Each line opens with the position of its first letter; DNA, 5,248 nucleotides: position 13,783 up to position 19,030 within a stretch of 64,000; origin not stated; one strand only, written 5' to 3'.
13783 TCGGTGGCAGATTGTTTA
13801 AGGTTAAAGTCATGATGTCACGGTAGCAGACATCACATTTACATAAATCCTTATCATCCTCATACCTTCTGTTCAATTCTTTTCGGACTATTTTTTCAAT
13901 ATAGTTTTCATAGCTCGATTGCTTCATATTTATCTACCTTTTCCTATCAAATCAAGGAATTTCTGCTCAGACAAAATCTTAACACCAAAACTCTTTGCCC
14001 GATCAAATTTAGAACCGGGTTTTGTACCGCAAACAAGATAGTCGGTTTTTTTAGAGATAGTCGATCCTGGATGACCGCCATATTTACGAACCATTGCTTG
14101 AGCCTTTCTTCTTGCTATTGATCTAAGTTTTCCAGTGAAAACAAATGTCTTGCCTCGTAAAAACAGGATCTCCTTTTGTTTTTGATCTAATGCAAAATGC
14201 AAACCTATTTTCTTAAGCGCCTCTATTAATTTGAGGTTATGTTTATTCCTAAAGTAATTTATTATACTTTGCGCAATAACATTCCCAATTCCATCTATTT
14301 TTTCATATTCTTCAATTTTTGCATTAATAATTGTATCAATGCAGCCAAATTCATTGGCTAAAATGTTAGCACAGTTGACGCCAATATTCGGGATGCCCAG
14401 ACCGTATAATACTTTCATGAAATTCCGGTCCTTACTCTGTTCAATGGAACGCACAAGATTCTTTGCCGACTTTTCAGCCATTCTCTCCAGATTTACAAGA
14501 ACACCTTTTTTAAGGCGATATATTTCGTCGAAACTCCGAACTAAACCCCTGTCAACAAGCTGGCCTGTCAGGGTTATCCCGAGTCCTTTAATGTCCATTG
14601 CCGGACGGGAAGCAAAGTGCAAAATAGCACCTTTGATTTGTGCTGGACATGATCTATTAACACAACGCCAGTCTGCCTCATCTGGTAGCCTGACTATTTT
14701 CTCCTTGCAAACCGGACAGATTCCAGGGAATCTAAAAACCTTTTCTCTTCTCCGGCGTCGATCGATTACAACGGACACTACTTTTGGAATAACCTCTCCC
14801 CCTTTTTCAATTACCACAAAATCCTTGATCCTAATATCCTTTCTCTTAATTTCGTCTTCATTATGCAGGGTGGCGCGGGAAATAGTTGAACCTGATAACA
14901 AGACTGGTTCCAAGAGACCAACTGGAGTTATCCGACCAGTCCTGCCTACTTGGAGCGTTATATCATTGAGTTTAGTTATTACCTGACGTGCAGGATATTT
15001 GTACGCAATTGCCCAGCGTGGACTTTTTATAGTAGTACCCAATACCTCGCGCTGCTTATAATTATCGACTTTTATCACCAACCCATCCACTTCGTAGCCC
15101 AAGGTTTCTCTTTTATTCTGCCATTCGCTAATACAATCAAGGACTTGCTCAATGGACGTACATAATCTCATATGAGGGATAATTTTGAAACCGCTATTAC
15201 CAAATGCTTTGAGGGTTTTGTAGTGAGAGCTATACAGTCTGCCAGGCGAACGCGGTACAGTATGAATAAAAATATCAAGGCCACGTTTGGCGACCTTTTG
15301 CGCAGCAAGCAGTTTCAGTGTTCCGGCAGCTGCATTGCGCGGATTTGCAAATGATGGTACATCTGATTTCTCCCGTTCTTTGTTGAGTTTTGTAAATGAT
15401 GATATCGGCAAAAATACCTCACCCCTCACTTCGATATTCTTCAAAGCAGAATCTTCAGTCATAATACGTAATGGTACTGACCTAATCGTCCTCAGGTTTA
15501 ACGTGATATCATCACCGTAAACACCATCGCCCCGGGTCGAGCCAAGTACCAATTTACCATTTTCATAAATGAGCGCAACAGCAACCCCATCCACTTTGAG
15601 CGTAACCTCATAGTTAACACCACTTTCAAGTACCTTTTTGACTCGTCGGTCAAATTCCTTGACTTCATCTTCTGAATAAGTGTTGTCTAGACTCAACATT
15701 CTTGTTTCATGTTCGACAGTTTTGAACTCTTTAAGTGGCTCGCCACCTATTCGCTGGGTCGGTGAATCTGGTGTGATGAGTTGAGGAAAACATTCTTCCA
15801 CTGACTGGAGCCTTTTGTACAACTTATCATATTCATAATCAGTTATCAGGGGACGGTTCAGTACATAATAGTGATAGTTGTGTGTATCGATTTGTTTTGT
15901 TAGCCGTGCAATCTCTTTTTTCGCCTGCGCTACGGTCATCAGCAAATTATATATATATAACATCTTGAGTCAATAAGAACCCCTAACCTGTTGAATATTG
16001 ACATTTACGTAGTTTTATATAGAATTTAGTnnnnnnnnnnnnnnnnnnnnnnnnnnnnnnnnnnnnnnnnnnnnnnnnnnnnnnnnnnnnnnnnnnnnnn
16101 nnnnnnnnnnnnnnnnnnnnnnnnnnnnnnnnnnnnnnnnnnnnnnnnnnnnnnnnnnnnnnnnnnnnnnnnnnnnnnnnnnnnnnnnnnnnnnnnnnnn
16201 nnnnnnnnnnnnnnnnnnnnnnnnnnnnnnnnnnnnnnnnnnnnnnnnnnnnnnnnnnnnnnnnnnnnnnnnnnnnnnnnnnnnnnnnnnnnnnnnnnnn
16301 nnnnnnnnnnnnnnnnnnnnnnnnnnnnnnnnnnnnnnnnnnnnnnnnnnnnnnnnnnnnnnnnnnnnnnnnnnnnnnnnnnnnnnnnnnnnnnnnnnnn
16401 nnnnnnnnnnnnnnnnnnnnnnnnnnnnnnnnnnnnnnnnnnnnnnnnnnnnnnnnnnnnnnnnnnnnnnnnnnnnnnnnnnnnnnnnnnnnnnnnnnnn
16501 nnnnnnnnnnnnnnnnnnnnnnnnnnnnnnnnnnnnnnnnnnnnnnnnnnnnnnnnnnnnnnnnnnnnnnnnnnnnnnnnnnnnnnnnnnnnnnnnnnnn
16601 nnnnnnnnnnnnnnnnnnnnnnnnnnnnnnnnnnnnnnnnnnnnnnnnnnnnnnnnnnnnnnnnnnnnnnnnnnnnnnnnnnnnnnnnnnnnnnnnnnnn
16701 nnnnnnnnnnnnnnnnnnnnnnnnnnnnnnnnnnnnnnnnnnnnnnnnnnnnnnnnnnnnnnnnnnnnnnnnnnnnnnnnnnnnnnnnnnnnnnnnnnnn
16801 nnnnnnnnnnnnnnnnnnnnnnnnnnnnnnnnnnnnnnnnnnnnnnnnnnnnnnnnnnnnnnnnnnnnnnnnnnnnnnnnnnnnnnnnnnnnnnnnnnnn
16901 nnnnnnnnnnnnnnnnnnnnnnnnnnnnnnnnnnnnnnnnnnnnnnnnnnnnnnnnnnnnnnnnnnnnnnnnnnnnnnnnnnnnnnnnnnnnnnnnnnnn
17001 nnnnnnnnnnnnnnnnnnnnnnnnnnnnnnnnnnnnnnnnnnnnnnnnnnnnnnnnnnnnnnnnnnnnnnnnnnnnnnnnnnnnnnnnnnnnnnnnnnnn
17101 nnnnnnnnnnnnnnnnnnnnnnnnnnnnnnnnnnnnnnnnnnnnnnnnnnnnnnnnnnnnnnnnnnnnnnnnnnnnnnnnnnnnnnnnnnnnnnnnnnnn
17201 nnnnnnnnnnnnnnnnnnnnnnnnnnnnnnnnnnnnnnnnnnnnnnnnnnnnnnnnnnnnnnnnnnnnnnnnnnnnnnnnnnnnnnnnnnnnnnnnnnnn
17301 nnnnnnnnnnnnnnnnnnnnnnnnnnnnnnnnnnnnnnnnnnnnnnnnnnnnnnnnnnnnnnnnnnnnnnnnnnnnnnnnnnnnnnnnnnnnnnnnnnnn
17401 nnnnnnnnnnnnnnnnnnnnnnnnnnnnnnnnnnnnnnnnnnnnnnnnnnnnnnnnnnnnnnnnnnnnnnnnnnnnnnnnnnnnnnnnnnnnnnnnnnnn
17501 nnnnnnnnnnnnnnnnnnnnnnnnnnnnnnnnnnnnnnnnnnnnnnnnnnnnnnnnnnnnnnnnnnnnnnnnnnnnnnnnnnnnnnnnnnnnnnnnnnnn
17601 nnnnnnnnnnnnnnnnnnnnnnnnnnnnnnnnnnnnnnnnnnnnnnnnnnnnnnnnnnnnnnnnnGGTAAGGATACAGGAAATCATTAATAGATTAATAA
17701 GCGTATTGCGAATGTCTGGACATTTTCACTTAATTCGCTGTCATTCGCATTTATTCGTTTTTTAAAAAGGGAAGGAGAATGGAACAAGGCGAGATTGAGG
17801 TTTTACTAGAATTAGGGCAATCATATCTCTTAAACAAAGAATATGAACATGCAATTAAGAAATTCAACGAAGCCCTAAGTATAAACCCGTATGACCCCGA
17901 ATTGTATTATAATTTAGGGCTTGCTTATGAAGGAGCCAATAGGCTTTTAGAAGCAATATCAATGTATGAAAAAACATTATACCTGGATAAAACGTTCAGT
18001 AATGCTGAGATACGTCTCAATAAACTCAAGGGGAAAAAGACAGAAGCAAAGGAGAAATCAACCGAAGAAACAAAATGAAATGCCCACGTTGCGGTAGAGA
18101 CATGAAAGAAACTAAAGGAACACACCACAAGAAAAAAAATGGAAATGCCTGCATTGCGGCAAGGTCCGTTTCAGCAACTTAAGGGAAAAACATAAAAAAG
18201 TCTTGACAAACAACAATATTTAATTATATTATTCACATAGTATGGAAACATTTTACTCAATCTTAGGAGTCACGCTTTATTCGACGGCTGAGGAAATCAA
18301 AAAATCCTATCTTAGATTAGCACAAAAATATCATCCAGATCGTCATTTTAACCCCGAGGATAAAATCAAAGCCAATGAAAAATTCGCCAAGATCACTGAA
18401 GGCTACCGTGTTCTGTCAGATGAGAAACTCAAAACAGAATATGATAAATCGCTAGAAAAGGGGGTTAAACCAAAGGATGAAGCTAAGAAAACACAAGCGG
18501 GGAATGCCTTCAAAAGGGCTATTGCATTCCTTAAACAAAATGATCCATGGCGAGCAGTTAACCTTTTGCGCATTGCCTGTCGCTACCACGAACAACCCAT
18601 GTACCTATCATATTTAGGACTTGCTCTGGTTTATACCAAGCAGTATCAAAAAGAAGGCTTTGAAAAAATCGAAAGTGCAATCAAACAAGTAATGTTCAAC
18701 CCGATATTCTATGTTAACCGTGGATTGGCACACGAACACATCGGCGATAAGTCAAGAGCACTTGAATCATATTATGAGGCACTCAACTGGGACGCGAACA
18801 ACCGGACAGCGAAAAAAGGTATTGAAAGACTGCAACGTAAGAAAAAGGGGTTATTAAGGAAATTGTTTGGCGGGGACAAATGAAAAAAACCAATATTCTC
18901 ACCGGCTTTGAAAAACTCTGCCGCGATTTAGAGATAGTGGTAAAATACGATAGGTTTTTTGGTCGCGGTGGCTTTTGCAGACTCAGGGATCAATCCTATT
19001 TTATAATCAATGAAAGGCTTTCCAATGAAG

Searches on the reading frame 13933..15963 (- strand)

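Call 51: search_protein_families(library=pfam, proteins=[window:13933-15963:-], max_evalue=0.00001)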
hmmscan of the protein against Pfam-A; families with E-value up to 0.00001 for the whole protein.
window:13933-15963:- (677 aa): 8 families
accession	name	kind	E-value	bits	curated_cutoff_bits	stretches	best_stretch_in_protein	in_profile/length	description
PF01653.23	DNA_ligase_aden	-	2.5e-89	299.6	27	1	78-326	2-253/253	NAD-dependent DNA ligase adenylation domain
PF03120.22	DNA_ligase_OB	-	1.7e-33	114.7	32.9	1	330-406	2-78/79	NAD-dependent DNA ligase OB-fold domain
PF12826.13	HHH_2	-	5.9e-21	74.8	27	1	518-580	2-64/64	Helix-hairpin-helix motif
PF03119.21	DNA_ligase_ZBD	-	1.1e-10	41.6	25.8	1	416-441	2-27/27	NAD-dependent DNA ligase C4 zinc finger domain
PF00533.33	BRCT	-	2e-10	41.2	21.3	1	601-673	5-78/78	BRCA1 C Terminus (BRCT) domain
PF14520.12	HHH_5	-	1.7e-07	32.1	27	0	522-572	5-56/57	Helix-hairpin-helix domain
PF22745.1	Nlig-Ia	-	1.2e-06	29.5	27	1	16-64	4-52/92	DNA ligase-like, N-terminal NAD+-binding domain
PF12738.14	PTCB-BRCT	-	2.7e-06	27.7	22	1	617-665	12-60/63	twin BRCT domain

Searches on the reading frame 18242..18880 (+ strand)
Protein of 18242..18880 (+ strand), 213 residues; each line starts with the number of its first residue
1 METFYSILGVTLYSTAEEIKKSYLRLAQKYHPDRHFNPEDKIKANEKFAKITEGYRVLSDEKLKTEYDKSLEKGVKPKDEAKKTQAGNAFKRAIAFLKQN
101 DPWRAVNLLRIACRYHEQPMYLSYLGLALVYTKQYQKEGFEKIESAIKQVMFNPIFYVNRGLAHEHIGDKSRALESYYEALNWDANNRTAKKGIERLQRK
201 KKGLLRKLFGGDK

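Call 51: search_protein_families(library=pfam, proteins=[window:18242-18880:+], max_evalue=0.00001)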
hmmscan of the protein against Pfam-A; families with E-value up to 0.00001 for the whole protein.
window:18242-18880:+ (213 aa): 2 families
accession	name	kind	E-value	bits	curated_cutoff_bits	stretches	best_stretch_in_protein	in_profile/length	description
PF00226.36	DnaJ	-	1.3e-19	70.4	27.8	1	4-68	2-63/63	DnaJ domain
PF13432.12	TPR_16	-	1.6e-06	28.8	32.7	0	91-153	2-64/65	Tetratricopeptide repeat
